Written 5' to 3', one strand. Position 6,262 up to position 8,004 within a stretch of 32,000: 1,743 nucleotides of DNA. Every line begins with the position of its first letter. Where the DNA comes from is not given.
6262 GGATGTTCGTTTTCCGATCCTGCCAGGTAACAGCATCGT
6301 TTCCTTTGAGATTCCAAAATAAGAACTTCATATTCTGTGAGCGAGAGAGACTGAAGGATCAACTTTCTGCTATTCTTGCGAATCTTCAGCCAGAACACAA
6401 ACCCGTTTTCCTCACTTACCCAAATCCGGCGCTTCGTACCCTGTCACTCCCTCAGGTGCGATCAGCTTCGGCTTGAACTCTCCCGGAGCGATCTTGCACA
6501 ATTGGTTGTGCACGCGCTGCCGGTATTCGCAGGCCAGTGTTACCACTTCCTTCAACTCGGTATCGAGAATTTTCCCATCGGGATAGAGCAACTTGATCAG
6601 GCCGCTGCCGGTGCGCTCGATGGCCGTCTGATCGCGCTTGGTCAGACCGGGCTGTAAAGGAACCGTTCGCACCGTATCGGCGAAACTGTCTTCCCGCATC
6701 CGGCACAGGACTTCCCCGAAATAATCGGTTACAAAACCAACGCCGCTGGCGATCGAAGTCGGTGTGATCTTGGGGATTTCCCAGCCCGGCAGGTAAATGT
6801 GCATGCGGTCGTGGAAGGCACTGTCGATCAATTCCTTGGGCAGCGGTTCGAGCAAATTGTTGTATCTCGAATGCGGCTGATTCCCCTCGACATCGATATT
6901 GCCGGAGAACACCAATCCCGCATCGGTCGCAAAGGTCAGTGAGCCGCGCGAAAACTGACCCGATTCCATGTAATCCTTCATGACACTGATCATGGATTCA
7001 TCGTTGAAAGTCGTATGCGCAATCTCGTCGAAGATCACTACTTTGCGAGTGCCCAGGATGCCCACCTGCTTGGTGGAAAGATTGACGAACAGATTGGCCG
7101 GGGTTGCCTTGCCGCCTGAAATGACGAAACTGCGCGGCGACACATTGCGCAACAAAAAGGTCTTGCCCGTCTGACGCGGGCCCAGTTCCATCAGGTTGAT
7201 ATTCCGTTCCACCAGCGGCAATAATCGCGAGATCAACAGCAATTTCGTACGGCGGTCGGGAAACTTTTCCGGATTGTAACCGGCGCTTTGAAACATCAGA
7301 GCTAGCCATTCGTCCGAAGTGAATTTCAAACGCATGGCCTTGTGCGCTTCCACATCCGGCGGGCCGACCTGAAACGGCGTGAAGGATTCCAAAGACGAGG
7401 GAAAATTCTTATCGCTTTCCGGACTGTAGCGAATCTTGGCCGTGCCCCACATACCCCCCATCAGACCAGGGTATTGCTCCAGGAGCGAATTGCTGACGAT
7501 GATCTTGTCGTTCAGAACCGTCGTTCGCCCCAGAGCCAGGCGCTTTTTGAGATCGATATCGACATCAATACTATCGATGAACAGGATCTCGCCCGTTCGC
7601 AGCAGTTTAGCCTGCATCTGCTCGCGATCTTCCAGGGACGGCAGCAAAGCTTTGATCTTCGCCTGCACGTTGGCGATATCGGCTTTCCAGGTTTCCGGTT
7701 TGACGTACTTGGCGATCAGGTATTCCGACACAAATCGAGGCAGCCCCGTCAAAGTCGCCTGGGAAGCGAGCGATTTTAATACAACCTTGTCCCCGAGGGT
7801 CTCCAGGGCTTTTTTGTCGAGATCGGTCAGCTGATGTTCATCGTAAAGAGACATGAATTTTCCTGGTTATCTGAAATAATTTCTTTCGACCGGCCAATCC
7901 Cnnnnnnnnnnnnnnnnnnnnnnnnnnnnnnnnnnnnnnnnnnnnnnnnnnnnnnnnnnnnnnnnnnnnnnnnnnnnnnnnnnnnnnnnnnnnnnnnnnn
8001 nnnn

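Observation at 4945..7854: BrxL-type AAA+ ATPase without a Lon domain, plus an EEP nuclease/phosphatase and a 179-aa unknown: candidate three-gene defence-like module outside any BREX context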

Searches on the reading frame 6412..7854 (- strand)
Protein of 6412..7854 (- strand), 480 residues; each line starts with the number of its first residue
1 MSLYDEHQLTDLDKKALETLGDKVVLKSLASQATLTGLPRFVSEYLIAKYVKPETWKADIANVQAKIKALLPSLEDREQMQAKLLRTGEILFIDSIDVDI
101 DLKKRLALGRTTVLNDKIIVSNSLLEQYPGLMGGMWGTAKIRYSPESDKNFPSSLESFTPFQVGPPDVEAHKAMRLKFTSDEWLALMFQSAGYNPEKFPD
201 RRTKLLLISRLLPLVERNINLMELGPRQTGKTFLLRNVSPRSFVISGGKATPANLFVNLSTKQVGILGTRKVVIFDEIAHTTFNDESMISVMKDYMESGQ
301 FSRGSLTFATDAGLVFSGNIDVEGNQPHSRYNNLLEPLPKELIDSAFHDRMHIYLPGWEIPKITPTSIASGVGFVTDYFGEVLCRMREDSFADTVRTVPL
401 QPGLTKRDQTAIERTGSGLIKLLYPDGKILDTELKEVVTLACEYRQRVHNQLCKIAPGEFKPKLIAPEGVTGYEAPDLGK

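Call 8: search_protein_families(library=pfam, proteins=[window:6412-7854:-], max_evalue=0.1)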
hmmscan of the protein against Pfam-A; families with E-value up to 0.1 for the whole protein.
window:6412-7854:- (480 aa): 3 families
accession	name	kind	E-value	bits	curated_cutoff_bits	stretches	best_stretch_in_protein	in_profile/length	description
PF13337.12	BrxL_ATPase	-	9.2e-110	366.7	25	1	155-463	3-310/313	Lon-like protease BrxL-like, ATPase domain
PF20442.3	BrxL_N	-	1.7e-17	64.1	28.2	1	21-143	4-132/132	BREX system Lon protease-like protein BrxL N-terminal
PF13173.12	AAA_14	-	0.0037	17.7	27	1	224-282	8-75/129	AAA domain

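Call 9: search_protein_families(library=ncbifam, proteins=[window:6412-7854:-], max_evalue=0.1)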
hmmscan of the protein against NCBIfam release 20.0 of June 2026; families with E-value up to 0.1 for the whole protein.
window:6412-7854:- (480 aa): 2 families
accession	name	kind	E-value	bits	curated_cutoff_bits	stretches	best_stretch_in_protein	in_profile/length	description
TIGR02688.1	TIGR02688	equivalog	1.7e-127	425.8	329.3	1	20-457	5-449/449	BREX system Lon protease-like protein BrxL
TIGR02653.1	Lon_rel_chp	hypoth_equivalog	5.5e-104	348.9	628.25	1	11-460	3-459/675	protease Lon-related BREX system protein BrxL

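Call 10: search_protein_families(library=padloc, proteins=[window:6412-7854:-], max_evalue=0.1)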
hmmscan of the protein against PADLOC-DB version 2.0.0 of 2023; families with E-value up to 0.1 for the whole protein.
window:6412-7854:- (480 aa): 6 families
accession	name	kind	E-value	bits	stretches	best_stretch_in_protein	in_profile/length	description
PDLC02506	BrxL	-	2.8e-122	407.3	1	7-460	3-464/680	BrxL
PDLC02508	BrxL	-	1.6e-107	358.5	1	10-455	2-454/698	BrxL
PDLC02509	BrxL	-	5e-79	264.3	2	139-466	186-516/535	BrxL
PDLC02505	BrxL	-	1.5e-75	252.9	1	10-464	2-472/482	BrxL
PDLC02507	BrxL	-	2.5e-65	219.2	1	29-460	33-467/482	BrxL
PDLC04789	PDC-S01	-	0.00038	17.6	1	222-296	21-99/375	-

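Call 15: find_homologous_proteins(query=window:6412-7851:-, max_evalue=1e-20)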
Query window:6412-7851:- (479 aa): 5647 proteins with E <= 1e-20 among 8000 candidates; the best 120 are listed.
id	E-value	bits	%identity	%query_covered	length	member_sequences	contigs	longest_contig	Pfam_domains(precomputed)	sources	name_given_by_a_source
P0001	6.0e-257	871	78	100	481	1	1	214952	PF20442.4,PF13337.13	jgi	jgi:ATP-dependent Lon protease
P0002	3.6e-251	852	78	100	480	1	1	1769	PF20442.4,PF13337.13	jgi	jgi:ATP-dependent Lon protease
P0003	1.7e-247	840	77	100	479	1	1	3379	PF20442.4,PF13337.13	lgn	-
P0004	3.7e-245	832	75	100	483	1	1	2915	PF20442.4,PF13337.13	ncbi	-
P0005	6.4e-221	752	68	100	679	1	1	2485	PF20442.4,PF05362.20,PF13337.13,PF13541.13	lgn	-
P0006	6.7e-221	752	68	100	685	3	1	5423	PF20442.4,PF05362.20,PF13337.13,PF13541.13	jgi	jgi:ATP-dependent Lon protease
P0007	3.0e-220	750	70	97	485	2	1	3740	PF20442.4,PF13337.13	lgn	-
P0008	3.5e-220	750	68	100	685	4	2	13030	PF20442.4,PF05362.20,PF13337.13,PF13541.13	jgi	jgi:ATP-dependent Lon protease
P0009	4.5e-220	749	68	99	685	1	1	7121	PF20442.4,PF05362.20,PF13337.13,PF13541.13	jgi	jgi:ATP-dependent Lon protease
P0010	4.6e-220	749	69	97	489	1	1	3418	PF20442.4,PF13337.13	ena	-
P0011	1.6e-219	747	67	100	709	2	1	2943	PF20442.4,PF05362.20,PF13337.13,PF13541.13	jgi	jgi:ATP-dependent Lon protease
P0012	8.4e-219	745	68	100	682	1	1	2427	PF20442.4,PF05362.20,PF13337.13,PF13541.13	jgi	jgi:ATP-dependent Lon protease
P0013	1.7e-218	744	68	100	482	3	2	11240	PF20442.4,PF13337.13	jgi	jgi:ATP-dependent Lon protease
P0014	1.7e-218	744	68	100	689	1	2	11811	PF20442.4,PF05362.20,PF13337.13,PF13541.13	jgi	jgi:ATP-dependent Lon protease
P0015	4.2e-218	743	68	100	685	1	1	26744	PF20442.4,PF05362.20,PF13337.13,PF13541.13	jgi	jgi:ATP-dependent Lon protease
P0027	1.6e-216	737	67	100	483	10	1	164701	PF20442.4,PF13337.13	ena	-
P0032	9.7e-216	735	69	97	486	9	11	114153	PF20442.4,PF13337.13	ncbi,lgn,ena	-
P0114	1.4e-208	711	65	100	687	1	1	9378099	PF20442.4,PF05362.20,PF13337.13,PF13541.13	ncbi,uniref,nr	ncbi:BREX system Lon protease-like protein BrxL [Limnoglobus roseus]|uniref:endopeptidase La n=1 Tax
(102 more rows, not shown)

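Call 17: find_encoding_contigs(protein=P0001, flank=10000, max_places=3)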
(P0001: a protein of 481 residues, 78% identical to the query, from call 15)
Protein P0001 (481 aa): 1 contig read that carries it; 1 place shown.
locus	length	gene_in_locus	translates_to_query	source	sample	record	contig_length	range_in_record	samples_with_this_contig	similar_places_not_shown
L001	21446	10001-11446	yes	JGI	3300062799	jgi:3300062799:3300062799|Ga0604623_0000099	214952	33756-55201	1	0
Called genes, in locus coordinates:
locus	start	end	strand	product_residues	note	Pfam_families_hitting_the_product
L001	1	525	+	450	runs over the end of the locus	PF00994:MoCF_biosynth, PF18146:CinA_KH, PF02464:CinA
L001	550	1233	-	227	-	PF01791:DeoC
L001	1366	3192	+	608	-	PF00916:Sulfate_transp, PF01740:STAS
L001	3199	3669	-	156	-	-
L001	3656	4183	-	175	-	-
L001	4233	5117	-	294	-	PF13517:FG-GAP_3 (weak)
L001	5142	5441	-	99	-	PF13517:FG-GAP_3 (weak)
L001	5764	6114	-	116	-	-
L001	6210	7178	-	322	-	-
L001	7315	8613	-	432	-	PF01408:GFO_IDH_MocA, PF22725:GFO_IDH_MocA_C3 (faint), PF19051:GFO_IDH_MocA_C2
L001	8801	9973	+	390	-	-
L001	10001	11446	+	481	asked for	PF20442:BrxL_N, PF13337:BrxL_ATPase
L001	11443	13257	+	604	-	-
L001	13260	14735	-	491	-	PF07364:DUF1485, PF07171:MlrC_C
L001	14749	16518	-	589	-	PF03485:Arg_tRNA_synt_N, PF00750:tRNA-synt_1d, PF05746:DALR_1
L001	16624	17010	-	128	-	PF02410:RsfS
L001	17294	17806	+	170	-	-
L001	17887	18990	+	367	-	PF01791:DeoC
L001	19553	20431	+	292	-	PF00142:Fer4_NifH, PF01656:CbiA, PF02374:ArsA_ATPase (weak), PF06564:CBP_BcsQ (weak), PF09140:MipZ, PF10609:ParA, PF13614:AAA_31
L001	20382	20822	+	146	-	PF02130:YbeY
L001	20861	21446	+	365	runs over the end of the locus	PF00535:Glycos_transf_2, PF10111:Glyco_tranf_2_2 (weak), PF13641:Glyco_tranf_2_3 (weak)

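Call 18: find_encoding_contigs(protein=P0027, flank=10000, max_places=3)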
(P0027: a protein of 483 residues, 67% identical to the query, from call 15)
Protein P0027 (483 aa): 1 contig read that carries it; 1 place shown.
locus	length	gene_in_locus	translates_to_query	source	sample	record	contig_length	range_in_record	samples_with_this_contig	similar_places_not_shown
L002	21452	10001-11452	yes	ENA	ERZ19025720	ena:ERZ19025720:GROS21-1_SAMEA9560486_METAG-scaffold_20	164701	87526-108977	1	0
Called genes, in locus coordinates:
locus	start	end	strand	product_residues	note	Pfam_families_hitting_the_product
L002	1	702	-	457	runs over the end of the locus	PF18458:XPB_DRD, PF00270:DEAD, PF04851:ResIII, PF16203:ERCC3_RAD25_C, PF00271:Helicase_C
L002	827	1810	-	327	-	PF00108:Thiolase_N (weak), PF08545:ACP_syn_III, PF08541:ACP_syn_III_C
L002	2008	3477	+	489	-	PF07635:PSCyt1, PF23381:Beta-prop_IFT122_1st, PF24805:EIF3I, PF24807:WD40_CDC20-Fz, PF24782:WD40_MABP1-WDR62_2nd, PF25173:Beta-prop_WDR3_1st, PF23381:Beta-prop_IFT122_1st, PF24817:WD40_WDHD1_1st, +41 more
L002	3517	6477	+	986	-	PF07635:PSCyt1, PF07583:PSCyt2, PF07587:PSD1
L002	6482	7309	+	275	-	PF05685:Uma2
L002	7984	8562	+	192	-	PF07394:DUF1501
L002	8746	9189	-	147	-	-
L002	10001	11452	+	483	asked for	PF20442:BrxL_N, PF13337:BrxL_ATPase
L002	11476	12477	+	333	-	PF02424:ApbE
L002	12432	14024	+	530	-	-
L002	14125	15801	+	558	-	PF01408:GFO_IDH_MocA, PF02894:GFO_IDH_MocA_C, PF22725:GFO_IDH_MocA_C3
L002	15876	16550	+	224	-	PF10670:DUF4198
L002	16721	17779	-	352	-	PF25917:BSH_RND (weak), PF25973:BSH_CzcB, PF25881:HH_YBHG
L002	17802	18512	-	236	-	PF00005:ABC_tran, PF02463:SMC_N (faint), PF13304:AAA_21 (faint)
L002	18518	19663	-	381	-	PF12704:MacB_PCD, PF02687:FtsX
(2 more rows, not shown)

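Call 19: find_encoding_contigs(protein=P0032, flank=10000, max_places=4)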
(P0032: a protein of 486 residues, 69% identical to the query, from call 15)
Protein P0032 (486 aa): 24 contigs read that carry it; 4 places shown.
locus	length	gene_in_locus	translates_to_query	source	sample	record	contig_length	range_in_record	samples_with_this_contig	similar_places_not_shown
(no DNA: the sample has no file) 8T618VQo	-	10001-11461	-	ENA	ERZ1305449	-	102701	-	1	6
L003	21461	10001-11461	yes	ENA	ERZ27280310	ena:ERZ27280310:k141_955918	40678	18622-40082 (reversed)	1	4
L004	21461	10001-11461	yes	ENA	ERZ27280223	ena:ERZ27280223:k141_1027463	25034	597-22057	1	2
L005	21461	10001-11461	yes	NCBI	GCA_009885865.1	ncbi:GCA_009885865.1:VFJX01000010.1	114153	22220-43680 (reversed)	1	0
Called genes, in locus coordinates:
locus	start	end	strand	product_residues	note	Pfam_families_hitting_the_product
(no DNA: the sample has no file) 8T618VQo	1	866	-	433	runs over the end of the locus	PF01011:PQQ (faint), PF13360:PQQ_2, PF13570:Beta-prop_ACSF4 (faint), PF13360:PQQ_2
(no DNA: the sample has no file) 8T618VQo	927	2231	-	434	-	PF01011:PQQ (faint), PF23727:Beta-prop_FAM234A_B (faint), PF13360:PQQ_2, PF13570:Beta-prop_ACSF4 (weak)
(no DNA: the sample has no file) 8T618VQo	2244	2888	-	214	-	PF00881:Nitroreductase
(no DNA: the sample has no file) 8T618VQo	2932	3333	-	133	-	PF02537:CRCB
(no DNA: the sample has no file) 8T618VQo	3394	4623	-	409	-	PF07690:MFS_1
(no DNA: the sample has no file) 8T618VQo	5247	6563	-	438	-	PF13660:DUF4147, PF05161:MOFRL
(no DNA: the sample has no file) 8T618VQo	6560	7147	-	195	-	PF02441:Flavoprotein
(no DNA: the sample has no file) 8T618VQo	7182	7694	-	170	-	PF16697:Yop-YscD_cpl, PF00498:FHA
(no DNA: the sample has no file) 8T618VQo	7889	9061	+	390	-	PF02746:MR_MLE_N (faint), PF13378:MR_MLE_C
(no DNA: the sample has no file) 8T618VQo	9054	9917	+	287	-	PF12146:Hydrolase_4, PF00561:Abhydrolase_1, PF12697:Abhydrolase_6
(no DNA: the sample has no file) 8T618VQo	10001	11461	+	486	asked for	PF20442:BrxL_N, PF13337:BrxL_ATPase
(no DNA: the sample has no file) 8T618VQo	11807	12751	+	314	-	PF09721:Exosortase_EpsH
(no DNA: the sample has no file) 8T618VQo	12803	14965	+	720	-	PF13614:AAA_31 (faint)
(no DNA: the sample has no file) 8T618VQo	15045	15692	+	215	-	-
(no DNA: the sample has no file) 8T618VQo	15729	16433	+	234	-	PF02397:Bac_transf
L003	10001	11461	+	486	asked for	PF20442:BrxL_N, PF13337:BrxL_ATPase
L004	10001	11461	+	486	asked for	PF20442:BrxL_N, PF13337:BrxL_ATPase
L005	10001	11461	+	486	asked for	PF20442:BrxL_N, PF13337:BrxL_ATPase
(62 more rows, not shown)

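Call 30: find_related_loci(query=window:6412-7851:-, collection=genome_contigs, flank=10000)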
Query window:6412-7851:- (479 aa) in genome_contigs; peptide patterns used: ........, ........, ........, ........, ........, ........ (x = any residue, [..] = any of these).
37 stretches matched a pattern; 18 encode a relative of the query (tblastn E <= 1e-3); 18 distinct loci.
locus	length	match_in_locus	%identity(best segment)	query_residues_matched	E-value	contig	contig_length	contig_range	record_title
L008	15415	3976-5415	67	1-477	0e+0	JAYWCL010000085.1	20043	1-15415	MAG: Limnoglobus sp. isolate GL94_UP_concoct_236 GL94_UP_concoct_236_84, whole genome shotgun sequence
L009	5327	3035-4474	66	1-477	0e+0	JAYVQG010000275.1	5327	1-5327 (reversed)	MAG: Limnoglobus sp. isolate GL72_UP_concoct_246 GL72_UP_concoct_246_274, whole genome shotgun sequence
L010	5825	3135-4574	67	1-477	0e+0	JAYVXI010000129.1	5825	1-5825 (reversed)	MAG: Limnoglobus sp. isolate GL85_DN_concoct_218 GL85_DN_concoct_218_128, whole genome shotgun sequence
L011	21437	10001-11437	67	1-477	0e+0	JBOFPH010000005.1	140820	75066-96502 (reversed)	MAG: Fimbriiglobus sp. isolate WFFMC_MAG_241 k139_112259_flag=0_multi=8.9924_len=140820, whole genome shotgun sequence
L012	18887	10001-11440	66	1-477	0e+0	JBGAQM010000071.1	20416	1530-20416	MAG: Urbifossiella sp. isolate MAG_AAO_H10.24 AAOH10-24_opera_contig_7972, whole genome shotgun sequence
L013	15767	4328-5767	66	1-477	0e+0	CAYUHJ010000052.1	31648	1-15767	MAG TPA_asm: uncultured Alcaligenaceae bacterium isolate binchicken_co311_143 genome assembly, contig: NODE_2413_length_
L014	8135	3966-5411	66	1-479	0e+0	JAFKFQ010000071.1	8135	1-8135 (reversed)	Bacterium isolate SCN18_30_10_14_R2_B_71_11 SCN18_30_10_14_R2_B_scaffold_4221, whole genome shotgun sequence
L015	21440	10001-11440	66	1-477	0e+0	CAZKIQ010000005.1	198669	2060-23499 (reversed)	MAG TPA_asm: uncultured Alcaligenaceae bacterium isolate SRP287051_co1_48 genome assembly, contig: NODE_129_length_19866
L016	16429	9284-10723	66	1-477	0e+0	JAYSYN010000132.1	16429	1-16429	MAG: Fimbriiglobus sp. isolate GFS_13405 GFS_13405_131, whole genome shotgun sequence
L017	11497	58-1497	66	1-477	0e+0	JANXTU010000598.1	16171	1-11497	MAG: Fimbriiglobus sp. isolate 339R_metabat_14 339R_k141_1711552, whole genome shotgun sequence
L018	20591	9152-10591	65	1-477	0e+0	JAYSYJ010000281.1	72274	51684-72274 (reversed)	MAG: Fimbriiglobus sp. isolate GFS_13392 GFS_13392_280, whole genome shotgun sequence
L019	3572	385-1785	65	1-464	0e+0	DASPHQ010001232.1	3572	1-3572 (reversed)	MAG TPA_asm: Urbifossiella sp. isolate SMAG_U11960 k141_280561, whole genome shotgun sequence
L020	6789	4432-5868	63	1-477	0e+0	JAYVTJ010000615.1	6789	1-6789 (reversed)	MAG: Fimbriiglobus sp. isolate GL74_UP_concoct_115 GL74_UP_concoct_115_614, whole genome shotgun sequence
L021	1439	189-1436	67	1-413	0e+0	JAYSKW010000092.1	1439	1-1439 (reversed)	MAG: Limnoglobus sp. isolate GFS_10199 GFS_10199_91, whole genome shotgun sequence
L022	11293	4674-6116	55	2-479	1e-169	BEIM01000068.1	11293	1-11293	Bacterium HR36 DNA, contig: NODE_1674_68, isolate: HRbin36, whole genome shotgun sequence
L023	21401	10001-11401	67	1-464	0e+0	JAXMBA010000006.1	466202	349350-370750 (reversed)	MAG: Gemmataceae bacterium isolate STL-PLA24 C1.164.fa-6, whole genome shotgun sequence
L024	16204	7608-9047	65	1-477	0e+0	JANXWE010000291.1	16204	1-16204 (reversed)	MAG: Fimbriiglobus sp. isolate GL140_1_metabat_325 GL140_1_k141_1355058, whole genome shotgun sequence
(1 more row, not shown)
